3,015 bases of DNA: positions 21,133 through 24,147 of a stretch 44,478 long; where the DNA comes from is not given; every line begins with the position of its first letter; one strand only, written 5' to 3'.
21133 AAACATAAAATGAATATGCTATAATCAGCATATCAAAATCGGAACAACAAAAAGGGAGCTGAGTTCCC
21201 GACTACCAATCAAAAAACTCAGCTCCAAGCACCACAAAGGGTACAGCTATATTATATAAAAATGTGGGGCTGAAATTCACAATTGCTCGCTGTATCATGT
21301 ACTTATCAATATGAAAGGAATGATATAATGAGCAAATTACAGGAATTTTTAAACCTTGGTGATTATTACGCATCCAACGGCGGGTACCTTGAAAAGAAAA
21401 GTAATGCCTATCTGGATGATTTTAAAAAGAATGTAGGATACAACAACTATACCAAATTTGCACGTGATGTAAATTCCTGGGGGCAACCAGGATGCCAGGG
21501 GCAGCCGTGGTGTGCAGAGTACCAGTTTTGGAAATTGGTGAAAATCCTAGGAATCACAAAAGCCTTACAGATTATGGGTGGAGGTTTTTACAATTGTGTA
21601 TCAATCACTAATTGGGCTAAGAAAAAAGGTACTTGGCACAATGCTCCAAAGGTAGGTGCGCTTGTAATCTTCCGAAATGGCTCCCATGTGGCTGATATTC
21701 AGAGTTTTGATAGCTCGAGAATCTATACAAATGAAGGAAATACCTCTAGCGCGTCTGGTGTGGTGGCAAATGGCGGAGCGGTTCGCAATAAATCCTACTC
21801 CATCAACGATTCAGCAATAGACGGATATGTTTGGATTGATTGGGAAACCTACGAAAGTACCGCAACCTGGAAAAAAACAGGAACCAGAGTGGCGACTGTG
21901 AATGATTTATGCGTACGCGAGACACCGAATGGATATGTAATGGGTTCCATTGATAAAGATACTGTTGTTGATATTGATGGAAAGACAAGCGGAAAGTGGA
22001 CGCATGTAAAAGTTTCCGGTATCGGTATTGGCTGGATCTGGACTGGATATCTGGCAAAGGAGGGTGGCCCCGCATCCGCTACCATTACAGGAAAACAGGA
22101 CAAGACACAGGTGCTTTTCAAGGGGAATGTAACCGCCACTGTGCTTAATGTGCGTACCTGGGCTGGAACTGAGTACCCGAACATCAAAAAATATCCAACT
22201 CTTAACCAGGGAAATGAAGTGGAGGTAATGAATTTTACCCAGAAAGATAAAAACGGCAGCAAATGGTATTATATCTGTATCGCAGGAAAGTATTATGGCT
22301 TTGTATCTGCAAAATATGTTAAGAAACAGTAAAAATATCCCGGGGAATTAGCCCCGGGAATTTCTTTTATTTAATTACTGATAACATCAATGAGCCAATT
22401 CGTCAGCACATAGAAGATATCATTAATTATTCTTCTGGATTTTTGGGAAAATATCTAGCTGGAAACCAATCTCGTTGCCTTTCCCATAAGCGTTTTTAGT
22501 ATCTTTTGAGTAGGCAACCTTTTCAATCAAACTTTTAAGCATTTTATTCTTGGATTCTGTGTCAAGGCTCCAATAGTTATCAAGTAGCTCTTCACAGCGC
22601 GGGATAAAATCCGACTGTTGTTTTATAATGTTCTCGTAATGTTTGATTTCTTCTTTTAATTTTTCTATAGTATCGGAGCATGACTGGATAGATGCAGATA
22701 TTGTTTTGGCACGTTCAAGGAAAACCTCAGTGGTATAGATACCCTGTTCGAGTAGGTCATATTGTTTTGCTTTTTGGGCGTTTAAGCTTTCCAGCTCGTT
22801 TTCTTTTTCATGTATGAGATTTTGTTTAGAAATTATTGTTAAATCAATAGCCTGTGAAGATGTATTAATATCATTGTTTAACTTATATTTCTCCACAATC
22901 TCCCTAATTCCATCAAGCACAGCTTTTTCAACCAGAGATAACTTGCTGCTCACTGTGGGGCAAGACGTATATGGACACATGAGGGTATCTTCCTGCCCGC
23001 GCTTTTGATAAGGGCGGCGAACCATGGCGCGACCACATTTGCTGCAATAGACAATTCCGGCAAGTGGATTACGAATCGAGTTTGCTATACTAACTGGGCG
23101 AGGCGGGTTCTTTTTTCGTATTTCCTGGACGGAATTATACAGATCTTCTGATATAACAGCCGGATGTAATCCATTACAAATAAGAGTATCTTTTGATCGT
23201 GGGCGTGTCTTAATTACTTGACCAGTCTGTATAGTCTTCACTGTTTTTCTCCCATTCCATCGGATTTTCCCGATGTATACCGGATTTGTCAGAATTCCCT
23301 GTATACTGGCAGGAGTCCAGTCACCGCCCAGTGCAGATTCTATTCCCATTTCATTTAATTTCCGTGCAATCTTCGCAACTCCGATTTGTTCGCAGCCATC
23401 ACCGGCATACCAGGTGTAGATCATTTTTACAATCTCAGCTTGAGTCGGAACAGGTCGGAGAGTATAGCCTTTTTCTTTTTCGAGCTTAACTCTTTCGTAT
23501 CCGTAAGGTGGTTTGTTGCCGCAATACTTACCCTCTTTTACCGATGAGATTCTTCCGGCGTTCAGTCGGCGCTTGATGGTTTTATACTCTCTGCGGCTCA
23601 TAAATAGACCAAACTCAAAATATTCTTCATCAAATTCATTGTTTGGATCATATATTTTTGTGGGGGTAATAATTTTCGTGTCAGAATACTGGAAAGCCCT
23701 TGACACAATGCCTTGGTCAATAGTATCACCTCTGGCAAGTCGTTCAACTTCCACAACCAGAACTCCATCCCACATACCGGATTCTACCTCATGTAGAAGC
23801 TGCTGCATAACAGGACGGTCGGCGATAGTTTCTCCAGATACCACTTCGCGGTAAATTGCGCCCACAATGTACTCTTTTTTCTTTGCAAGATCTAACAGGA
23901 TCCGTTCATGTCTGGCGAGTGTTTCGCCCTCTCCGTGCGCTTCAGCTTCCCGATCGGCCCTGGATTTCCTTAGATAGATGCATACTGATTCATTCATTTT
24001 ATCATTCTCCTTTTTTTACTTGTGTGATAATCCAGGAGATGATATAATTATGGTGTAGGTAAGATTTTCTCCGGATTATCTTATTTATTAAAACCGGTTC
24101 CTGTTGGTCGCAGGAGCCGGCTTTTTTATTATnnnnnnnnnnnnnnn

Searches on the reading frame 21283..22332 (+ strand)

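Call 68: search_protein_families(library=phrogs, proteins=[window:21283-22332:+], max_evalue=0.00001)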
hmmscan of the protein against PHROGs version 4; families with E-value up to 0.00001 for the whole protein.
window:21283-22332:+ (349 aa): 3 families
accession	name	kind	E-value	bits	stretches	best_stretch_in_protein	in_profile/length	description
phrog_38078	-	unknown function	2.1e-31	110.5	1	20-195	32-221/423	-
phrog_9589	-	lysis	3.7e-13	51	1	52-212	25-184/281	endolysin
phrog_1794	-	lysis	8.4e-09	36.3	1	265-348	256-329/336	amidase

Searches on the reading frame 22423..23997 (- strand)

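Call 68: search_protein_families(library=phrogs, proteins=[window:22423-23997:-], max_evalue=0.00001)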
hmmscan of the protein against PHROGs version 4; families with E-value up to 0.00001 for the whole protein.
window:22423-23997:- (524 aa): 2 families
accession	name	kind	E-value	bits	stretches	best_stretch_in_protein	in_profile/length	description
phrog_95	-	integration and excision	9.3e-107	359.2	1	3-508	88-567/651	integrase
phrog_125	-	DNA, RNA and nucleotide metabolism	1.4e-20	74.9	1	4-297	21-251/254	DNA invertase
